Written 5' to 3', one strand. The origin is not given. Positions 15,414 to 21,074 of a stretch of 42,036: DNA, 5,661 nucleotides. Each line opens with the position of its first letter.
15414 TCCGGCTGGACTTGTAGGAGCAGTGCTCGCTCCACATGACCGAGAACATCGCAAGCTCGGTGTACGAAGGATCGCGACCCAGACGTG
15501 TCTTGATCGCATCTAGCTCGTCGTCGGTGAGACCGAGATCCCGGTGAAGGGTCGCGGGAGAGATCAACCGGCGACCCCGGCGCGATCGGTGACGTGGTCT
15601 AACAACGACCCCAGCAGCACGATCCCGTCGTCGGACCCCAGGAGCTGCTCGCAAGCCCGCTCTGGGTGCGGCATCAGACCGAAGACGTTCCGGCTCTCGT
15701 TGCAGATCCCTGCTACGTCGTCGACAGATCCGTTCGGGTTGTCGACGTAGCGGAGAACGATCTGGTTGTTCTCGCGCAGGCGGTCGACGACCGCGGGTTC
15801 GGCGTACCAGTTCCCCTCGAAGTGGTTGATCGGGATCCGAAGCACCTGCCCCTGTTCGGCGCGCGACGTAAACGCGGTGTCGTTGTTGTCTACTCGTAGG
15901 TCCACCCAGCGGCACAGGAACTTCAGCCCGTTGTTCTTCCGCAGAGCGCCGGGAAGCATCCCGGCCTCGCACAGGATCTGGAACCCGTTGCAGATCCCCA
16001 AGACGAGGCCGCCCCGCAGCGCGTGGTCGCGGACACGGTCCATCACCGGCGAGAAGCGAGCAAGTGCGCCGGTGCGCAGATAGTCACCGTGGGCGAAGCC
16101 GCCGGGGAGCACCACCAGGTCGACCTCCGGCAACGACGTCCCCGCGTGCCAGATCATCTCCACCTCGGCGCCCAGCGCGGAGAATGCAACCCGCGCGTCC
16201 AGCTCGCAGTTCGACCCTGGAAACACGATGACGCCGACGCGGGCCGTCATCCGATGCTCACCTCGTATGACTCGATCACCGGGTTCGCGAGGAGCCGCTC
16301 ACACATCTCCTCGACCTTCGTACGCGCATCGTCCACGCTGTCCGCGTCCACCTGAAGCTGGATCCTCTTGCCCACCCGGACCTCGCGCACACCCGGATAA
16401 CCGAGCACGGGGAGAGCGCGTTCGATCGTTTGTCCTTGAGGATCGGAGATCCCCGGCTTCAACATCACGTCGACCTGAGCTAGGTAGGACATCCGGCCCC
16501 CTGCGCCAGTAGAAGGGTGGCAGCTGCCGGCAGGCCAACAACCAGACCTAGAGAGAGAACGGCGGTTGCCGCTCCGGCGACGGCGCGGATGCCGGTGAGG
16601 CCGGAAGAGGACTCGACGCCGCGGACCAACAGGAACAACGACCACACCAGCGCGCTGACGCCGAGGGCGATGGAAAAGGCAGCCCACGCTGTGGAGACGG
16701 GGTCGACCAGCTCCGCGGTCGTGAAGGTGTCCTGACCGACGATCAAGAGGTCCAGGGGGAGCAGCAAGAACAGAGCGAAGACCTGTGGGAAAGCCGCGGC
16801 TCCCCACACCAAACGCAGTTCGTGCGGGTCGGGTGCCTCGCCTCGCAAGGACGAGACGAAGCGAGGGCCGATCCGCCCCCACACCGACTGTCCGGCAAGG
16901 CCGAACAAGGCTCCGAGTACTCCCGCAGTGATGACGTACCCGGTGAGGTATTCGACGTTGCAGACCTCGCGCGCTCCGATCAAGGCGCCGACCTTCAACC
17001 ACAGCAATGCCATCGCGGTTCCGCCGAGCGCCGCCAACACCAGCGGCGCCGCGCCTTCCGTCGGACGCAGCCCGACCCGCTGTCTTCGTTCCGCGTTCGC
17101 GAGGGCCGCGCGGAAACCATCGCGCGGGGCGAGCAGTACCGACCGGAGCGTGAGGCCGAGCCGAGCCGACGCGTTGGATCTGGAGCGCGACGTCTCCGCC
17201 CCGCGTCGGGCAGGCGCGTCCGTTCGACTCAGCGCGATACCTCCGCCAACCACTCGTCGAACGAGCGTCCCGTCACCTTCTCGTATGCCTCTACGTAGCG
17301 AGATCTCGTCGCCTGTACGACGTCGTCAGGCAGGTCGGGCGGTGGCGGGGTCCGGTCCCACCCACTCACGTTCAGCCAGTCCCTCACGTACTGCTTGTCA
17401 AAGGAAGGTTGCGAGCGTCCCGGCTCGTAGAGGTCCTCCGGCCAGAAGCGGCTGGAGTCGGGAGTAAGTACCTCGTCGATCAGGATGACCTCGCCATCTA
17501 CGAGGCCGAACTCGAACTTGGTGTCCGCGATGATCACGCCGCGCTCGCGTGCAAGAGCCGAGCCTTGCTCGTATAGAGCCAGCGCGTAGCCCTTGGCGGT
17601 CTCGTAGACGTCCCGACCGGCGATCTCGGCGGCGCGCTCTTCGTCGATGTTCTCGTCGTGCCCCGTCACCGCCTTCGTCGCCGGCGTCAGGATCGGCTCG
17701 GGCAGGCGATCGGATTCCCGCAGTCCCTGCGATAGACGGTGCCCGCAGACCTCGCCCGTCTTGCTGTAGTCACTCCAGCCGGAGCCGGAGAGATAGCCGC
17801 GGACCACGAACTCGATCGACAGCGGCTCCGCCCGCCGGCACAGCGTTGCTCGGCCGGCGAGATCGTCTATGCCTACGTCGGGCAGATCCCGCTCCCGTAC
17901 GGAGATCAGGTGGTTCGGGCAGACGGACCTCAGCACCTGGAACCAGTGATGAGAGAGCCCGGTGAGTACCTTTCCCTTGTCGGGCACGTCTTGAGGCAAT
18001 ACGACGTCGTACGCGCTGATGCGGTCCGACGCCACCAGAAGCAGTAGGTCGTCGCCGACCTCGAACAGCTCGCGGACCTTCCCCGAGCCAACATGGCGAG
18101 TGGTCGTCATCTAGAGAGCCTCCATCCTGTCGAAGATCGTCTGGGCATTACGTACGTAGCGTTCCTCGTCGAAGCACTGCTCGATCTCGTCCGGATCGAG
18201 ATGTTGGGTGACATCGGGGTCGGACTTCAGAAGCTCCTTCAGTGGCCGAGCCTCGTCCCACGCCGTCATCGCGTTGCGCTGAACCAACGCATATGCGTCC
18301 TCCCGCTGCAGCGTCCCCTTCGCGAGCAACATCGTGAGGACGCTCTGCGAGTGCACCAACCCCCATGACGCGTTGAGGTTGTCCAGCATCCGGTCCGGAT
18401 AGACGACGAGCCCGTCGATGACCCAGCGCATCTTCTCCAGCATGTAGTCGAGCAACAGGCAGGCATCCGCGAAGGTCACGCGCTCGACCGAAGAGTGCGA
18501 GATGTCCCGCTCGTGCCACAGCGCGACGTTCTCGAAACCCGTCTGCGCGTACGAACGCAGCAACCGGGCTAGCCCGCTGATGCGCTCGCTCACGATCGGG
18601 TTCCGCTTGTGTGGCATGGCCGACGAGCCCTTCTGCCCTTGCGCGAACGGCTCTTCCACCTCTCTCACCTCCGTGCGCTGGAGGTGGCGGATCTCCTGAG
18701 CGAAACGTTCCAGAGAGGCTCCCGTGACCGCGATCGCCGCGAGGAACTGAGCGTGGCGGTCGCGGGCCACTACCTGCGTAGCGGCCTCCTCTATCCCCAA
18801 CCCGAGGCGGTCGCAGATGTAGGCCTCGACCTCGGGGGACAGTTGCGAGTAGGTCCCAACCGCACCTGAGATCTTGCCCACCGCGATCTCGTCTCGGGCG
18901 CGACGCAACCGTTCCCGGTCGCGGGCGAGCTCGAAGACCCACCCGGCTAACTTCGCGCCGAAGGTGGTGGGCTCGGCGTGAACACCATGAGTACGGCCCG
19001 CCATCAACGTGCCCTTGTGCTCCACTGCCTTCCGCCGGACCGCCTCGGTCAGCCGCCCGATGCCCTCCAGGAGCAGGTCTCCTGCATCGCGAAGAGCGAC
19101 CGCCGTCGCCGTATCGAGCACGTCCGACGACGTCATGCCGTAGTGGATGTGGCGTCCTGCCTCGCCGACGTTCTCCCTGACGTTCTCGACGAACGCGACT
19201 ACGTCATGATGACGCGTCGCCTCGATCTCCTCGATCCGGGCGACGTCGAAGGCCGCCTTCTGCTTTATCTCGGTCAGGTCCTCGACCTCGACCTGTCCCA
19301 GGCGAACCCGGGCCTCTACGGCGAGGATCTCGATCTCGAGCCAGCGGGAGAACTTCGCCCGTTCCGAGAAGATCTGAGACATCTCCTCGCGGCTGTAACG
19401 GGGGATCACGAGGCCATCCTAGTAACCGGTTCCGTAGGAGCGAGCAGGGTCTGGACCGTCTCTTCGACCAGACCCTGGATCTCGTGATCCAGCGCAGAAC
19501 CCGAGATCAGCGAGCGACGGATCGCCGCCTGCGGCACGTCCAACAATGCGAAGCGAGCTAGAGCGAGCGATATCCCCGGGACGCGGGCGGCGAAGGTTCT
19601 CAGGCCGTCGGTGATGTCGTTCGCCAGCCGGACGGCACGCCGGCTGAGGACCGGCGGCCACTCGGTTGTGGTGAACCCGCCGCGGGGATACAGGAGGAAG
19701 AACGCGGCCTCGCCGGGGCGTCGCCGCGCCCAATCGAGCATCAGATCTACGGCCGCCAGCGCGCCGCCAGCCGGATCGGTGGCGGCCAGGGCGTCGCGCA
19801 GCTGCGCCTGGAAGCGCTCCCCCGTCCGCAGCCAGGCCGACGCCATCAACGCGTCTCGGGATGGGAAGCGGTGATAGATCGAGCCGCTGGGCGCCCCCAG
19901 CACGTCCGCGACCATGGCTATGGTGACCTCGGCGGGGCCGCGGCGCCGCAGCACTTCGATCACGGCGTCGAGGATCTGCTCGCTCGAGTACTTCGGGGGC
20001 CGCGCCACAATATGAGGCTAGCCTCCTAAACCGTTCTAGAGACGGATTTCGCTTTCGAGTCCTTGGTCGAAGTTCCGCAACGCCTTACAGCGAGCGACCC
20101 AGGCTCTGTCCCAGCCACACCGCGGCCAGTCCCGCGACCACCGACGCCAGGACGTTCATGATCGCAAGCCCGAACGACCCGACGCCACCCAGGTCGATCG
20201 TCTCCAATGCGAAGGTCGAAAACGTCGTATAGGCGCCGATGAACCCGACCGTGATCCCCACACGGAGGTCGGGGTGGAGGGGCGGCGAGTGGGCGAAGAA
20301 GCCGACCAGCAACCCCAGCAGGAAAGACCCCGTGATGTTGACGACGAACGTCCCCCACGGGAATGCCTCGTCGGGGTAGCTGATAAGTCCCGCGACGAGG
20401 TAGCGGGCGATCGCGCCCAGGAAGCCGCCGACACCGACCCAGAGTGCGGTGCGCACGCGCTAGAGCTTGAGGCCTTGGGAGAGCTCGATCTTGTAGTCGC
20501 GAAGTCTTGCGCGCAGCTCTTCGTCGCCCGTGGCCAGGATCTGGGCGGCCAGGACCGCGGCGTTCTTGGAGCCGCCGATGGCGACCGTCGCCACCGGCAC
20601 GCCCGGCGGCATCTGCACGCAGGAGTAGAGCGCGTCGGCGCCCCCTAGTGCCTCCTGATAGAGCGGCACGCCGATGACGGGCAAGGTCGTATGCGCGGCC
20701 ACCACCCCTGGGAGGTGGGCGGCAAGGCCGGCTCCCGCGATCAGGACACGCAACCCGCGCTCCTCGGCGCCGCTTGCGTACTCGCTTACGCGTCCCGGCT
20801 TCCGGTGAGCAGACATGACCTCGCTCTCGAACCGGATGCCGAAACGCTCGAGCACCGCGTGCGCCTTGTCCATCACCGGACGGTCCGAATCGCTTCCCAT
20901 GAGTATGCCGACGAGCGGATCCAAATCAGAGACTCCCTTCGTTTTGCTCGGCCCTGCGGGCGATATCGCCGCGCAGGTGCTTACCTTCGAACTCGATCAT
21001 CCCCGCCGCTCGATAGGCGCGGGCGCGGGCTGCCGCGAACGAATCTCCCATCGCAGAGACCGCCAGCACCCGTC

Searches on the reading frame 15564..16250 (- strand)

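Call 39: search_protein_families(library=pfam, proteins=[window:15564-16250:-], max_evalue=0.000001)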
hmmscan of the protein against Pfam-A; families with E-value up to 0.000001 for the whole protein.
window:15564-16250:- (228 aa): 3 families
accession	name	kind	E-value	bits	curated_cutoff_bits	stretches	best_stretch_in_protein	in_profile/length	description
PF13507.12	GATase_5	-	1.4e-38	132.9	27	1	3-203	2-233/260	CobB/CobQ-like glutamine amidotransferase domain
PF07685.20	GATase_3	-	6.8e-09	36.1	27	1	30-96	27-91/196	CobB/CobQ-like glutamine amidotransferase domain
PF01965.30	DJ-1_PfpI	-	2.2e-07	31.3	26.6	1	42-101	61-115/165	DJ-1/PfpI family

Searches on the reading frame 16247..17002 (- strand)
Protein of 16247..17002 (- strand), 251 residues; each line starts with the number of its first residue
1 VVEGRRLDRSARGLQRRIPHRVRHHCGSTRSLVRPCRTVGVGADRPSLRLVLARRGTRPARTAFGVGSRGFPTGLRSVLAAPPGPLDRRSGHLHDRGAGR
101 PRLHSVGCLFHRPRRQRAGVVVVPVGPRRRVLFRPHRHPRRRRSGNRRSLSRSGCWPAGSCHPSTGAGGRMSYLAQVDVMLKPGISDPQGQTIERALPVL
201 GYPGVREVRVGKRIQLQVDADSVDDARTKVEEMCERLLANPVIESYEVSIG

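Call 39: search_protein_families(library=pfam, proteins=[window:16247-17002:-], max_evalue=0.000001)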
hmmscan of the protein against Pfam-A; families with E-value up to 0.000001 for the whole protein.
window:16247-17002:- (251 aa): 1 family
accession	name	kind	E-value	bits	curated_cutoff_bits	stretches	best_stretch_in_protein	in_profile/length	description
PF02700.19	PurS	-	4.1e-31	107.4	22.2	1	175-249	2-76/77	Phosphoribosylformylglycinamidine (FGAM) synthase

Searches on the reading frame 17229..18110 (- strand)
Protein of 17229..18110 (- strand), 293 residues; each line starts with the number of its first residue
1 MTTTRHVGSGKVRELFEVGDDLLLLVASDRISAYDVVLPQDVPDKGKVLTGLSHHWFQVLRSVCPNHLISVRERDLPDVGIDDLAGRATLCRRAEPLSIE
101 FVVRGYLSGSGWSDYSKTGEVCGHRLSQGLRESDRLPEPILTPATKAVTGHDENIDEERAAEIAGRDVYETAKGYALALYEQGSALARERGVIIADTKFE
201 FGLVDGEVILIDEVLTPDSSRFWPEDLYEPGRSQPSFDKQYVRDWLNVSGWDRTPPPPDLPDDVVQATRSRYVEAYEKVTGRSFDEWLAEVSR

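Call 39: search_protein_families(library=pfam, proteins=[window:17229-18110:-], max_evalue=0.000001)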
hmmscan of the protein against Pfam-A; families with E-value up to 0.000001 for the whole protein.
window:17229-18110:- (293 aa): 1 family
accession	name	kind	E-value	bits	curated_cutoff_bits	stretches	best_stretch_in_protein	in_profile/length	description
PF01259.24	SAICAR_synt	-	1.1e-72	245.1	20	1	8-254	3-229/233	SAICAR synthetase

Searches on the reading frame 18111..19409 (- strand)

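Call 39: search_protein_families(library=pfam, proteins=[window:18111-19409:-], max_evalue=0.000001)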
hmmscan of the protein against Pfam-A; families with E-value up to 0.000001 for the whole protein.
window:18111-19409:- (432 aa): 2 families
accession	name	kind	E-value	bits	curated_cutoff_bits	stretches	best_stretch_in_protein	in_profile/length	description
PF00206.25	Lyase_1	-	1.1e-59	202.8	27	1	7-281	7-307/312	Lyase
PF10397.14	ADSL_C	-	7.4e-24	84.3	32.7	1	350-428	1-78/79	Adenylosuccinate lyase C-terminus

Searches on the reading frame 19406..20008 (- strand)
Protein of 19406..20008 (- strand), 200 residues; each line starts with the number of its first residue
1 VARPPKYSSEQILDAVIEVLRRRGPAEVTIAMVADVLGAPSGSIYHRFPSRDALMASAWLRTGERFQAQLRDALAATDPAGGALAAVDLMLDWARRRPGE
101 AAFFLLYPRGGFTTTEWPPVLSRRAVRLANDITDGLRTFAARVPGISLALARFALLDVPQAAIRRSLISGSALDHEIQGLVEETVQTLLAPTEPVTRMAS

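Call 39: search_protein_families(library=pfam, proteins=[window:19406-20008:-], max_evalue=0.000001)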
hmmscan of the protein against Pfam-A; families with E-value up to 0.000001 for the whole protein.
window:19406-20008:- (200 aa): 1 family
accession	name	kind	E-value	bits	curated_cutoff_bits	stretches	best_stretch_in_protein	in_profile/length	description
PF00440.29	TetR_N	-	1.8e-09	37.7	24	1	12-56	1-45/47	Bacterial regulatory proteins, tetR family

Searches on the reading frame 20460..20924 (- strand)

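Call 39: search_protein_families(library=pfam, proteins=[window:20460-20924:-], max_evalue=0.000001)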
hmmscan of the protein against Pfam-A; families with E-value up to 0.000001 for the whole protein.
window:20460-20924:- (154 aa): 1 family
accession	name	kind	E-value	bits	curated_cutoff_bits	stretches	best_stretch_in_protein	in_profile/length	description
PF00731.26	AIRC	-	6.9e-63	211.1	30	1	5-148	2-145/148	AIR carboxylase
